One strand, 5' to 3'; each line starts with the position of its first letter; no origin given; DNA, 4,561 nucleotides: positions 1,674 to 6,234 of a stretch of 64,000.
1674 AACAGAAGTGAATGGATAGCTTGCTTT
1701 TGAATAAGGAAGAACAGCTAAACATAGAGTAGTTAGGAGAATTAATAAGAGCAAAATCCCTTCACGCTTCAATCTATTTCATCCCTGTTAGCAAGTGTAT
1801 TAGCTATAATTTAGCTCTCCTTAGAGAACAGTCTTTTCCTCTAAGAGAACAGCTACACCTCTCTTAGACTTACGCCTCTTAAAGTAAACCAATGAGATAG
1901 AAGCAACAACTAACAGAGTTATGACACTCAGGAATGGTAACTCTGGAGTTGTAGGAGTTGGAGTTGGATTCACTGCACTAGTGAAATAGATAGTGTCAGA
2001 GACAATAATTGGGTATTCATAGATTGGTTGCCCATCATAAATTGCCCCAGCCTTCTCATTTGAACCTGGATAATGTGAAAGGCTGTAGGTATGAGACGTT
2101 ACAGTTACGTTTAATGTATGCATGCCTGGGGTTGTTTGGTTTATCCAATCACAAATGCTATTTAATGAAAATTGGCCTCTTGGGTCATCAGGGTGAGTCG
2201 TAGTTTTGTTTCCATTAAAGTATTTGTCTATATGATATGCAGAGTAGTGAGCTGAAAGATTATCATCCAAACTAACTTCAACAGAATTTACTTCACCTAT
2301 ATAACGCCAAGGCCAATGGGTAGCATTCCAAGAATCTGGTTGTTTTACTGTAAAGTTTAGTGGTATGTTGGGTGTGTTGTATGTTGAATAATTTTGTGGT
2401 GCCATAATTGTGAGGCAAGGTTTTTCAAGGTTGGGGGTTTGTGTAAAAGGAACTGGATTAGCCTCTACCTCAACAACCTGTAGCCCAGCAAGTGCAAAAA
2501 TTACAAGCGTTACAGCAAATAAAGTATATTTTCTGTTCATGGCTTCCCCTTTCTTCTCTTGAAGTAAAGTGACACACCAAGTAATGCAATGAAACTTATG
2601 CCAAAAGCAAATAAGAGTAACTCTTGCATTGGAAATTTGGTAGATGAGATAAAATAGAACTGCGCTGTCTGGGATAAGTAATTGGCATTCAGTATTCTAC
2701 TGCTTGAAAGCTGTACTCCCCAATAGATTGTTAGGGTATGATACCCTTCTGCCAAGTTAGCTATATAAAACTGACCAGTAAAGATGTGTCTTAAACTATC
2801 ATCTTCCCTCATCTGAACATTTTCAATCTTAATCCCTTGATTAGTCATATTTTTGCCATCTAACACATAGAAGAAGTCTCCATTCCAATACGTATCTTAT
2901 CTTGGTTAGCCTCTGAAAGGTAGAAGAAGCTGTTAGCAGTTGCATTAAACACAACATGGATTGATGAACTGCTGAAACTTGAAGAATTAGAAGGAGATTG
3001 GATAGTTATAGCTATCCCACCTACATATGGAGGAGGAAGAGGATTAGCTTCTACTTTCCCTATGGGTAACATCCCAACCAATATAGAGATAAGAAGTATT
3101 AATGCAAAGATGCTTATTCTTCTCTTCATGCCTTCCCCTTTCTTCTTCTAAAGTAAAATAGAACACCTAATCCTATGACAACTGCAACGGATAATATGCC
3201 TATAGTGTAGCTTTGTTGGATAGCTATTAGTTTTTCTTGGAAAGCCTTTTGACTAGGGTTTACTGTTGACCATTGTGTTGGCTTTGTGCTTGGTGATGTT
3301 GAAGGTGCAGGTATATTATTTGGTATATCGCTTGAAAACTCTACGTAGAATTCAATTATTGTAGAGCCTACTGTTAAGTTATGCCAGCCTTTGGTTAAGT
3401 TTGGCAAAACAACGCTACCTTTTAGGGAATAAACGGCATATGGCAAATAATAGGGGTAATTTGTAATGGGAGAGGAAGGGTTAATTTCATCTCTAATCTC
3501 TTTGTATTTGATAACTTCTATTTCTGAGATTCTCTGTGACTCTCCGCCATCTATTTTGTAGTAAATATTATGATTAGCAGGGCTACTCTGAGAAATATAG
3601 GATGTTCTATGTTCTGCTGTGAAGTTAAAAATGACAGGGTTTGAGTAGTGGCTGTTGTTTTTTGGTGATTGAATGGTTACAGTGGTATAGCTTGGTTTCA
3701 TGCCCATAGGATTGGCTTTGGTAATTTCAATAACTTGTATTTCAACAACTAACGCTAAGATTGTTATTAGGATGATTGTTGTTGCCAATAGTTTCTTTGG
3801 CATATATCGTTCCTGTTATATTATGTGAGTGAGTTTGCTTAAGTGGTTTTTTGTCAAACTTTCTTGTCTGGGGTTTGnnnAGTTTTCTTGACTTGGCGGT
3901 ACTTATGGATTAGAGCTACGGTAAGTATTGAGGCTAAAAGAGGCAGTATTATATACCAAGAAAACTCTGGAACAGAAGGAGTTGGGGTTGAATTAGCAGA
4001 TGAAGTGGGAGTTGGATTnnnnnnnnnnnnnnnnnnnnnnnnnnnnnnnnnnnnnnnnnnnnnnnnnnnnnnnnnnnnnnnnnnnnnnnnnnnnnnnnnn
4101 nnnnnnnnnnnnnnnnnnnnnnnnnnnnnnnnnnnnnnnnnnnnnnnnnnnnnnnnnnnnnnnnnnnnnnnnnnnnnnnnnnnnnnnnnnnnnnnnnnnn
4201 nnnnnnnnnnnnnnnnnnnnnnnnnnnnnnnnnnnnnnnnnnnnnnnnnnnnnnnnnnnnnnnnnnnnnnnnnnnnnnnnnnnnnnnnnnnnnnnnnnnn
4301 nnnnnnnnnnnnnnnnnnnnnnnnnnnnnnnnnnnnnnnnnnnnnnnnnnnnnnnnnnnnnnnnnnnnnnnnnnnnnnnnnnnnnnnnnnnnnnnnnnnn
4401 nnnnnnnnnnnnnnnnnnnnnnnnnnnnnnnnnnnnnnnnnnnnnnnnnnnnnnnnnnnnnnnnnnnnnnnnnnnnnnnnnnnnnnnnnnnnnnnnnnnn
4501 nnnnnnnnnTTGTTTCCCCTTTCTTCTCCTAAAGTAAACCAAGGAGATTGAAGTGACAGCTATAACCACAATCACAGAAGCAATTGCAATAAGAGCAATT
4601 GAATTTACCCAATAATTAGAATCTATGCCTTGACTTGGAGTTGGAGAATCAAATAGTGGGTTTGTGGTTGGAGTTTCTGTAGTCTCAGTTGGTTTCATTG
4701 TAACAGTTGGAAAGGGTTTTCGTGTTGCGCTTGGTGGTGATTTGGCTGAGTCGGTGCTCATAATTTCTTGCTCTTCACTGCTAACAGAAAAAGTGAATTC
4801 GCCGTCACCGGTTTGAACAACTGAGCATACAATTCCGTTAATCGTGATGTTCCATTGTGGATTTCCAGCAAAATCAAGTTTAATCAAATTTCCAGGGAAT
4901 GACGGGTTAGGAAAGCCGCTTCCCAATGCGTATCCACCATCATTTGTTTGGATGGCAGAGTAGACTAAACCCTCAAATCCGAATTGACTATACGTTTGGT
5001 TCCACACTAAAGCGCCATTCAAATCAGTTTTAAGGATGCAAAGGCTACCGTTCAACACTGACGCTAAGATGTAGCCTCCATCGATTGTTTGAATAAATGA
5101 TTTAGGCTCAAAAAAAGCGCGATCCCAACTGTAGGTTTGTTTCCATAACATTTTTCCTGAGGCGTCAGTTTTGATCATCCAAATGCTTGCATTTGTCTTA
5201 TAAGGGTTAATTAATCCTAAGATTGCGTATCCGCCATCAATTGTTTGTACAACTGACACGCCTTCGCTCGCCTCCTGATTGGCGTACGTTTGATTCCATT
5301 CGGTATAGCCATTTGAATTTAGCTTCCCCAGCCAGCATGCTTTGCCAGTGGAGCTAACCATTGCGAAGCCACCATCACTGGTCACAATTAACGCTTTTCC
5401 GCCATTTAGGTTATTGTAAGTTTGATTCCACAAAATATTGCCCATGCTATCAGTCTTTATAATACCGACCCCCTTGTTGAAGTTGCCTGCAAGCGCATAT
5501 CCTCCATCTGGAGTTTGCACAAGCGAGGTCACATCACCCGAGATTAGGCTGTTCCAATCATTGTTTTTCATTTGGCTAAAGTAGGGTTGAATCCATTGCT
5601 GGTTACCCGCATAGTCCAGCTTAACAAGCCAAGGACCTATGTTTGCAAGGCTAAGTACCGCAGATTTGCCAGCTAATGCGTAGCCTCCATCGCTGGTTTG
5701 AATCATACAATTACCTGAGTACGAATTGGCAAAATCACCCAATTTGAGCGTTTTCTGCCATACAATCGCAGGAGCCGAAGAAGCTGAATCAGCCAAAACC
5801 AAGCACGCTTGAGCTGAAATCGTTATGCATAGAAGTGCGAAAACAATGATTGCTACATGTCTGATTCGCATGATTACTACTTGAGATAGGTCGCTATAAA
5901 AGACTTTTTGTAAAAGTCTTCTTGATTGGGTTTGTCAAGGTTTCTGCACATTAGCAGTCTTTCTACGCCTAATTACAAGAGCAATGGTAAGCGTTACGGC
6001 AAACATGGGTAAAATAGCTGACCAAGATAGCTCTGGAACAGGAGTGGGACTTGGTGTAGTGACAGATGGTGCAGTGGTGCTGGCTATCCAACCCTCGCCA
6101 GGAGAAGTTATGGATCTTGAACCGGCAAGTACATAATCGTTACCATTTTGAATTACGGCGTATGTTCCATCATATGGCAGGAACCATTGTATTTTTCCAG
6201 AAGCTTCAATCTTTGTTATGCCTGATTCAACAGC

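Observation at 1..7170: Expanded family of PEF-CTERM-like anchored, heavily sequon-decorated small secreted proteins in two mirrored clusters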

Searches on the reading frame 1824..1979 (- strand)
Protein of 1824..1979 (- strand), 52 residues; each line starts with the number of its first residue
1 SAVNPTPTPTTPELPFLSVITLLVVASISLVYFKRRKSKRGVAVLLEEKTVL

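Call 11: search_protein_families(library=ncbifam, proteins=[window:1824-1979:-], max_evalue=10)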
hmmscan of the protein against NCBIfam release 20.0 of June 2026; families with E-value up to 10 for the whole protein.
seq(52 aa): 3 families
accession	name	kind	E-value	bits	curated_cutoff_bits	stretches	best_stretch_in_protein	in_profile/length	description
NF033507.3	Loki-CTERM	subfamily_domain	0.048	14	19.9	1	18-37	5-24/27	Loki-CTERM sorting domain-containing protein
TIGR01167.1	LPXTG_anchor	domain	0.084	13.6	15.9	1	16-37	12-33/34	LPXTG cell wall anchor domain-containing protein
NF045529.2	Heimdall-CTERM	domain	0.16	12.5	24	1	18-37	7-25/26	Heimdall-CTERM domain-containing surface protein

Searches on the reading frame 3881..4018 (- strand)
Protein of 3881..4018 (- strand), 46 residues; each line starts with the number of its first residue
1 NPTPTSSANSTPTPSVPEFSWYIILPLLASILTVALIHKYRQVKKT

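Call 11: search_protein_families(library=ncbifam, proteins=[window:3881-4018:-], max_evalue=10)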
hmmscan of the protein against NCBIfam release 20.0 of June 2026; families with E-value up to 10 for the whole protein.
seq(46 aa): 2 families
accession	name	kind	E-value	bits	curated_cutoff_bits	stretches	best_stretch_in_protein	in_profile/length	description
NF033507.3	Loki-CTERM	subfamily_domain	0.0035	17.6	19.9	1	19-42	4-26/27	Loki-CTERM sorting domain-containing protein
TIGR03024.1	arch_PEF_CTERM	domain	0.0064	16.7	23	1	16-31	1-15/25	PEF-CTERM sorting domain-containing protein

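Call 77: find_homologous_proteins(query=A6, max_evalue=10)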
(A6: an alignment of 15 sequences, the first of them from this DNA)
Query A6 (15 sequences) (46 aa, profile of the alignment): 108 proteins with E <= 10 among 8000 candidates.
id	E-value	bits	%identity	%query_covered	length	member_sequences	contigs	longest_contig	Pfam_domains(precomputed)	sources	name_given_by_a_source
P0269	5.4e-16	75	48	59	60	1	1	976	-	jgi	jgi:hypothetical protein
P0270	1.5e-13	68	49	78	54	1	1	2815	-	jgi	jgi:hypothetical protein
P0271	1.8e-13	67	52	59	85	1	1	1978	-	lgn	-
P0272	9.7e-13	65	52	54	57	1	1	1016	-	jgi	jgi:hypothetical protein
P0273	1.4e-12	64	48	91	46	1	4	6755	-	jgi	jgi:hypothetical protein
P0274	4.3e-12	63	47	74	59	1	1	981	-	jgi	jgi:hypothetical protein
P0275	3.1e-11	60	56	59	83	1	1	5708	-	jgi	jgi:hypothetical protein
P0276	9.6e-11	59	61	78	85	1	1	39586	-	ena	-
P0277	1.1e-10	58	54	57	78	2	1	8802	-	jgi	jgi:hypothetical protein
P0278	1.9e-10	58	48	96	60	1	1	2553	-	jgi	-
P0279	2.5e-10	57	51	76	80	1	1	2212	-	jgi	jgi:hypothetical protein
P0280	2.4e-9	54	89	20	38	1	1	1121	-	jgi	jgi:hypothetical protein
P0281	2.4e-9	54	44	70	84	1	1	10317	-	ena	-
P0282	3.0e-9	54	49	93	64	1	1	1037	-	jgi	jgi:hypothetical protein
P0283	3.7e-9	54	52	63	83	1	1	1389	-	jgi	jgi:hypothetical protein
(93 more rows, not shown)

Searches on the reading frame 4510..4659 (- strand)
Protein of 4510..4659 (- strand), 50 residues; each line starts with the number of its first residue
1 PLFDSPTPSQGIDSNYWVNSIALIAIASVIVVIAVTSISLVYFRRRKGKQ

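Call 11: search_protein_families(library=ncbifam, proteins=[window:4510-4659:-], max_evalue=10)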
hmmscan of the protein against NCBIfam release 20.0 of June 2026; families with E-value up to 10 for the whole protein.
seq(50 aa): 4 families
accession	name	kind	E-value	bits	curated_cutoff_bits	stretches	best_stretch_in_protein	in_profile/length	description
TIGR03024.1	arch_PEF_CTERM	domain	0.22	11.8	23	1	27-47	8-25/25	PEF-CTERM sorting domain-containing protein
TIGR01167.1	LPXTG_anchor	domain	0.56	11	15.9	1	28-47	13-32/34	LPXTG cell wall anchor domain-containing protein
NF033507.3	Loki-CTERM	subfamily_domain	1.5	9.2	19.9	1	29-47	6-24/27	Loki-CTERM sorting domain-containing protein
NF045529.2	Heimdall-CTERM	domain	2.1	8.9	24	1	29-47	8-25/26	Heimdall-CTERM domain-containing surface protein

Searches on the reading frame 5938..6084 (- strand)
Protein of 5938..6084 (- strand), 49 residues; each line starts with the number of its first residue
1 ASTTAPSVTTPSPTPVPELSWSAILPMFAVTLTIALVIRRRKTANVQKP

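Call 11: search_protein_families(library=ncbifam, proteins=[window:5938-6084:-], max_evalue=10)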
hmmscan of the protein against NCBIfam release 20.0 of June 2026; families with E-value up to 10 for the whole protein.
seq(49 aa): 3 families
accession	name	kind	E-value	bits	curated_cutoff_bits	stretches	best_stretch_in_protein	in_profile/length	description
NF058595.1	invert_tail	domain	0.056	13.8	37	1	2-42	8-47/113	lipo-invert putative C-terminal anchoring domain-containing protein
NF033507.3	Loki-CTERM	subfamily_domain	0.073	13.4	19.9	1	22-42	7-25/27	Loki-CTERM sorting domain-containing protein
TIGR03024.1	arch_PEF_CTERM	domain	0.56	10.5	23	1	16-42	1-25/25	PEF-CTERM sorting domain-containing protein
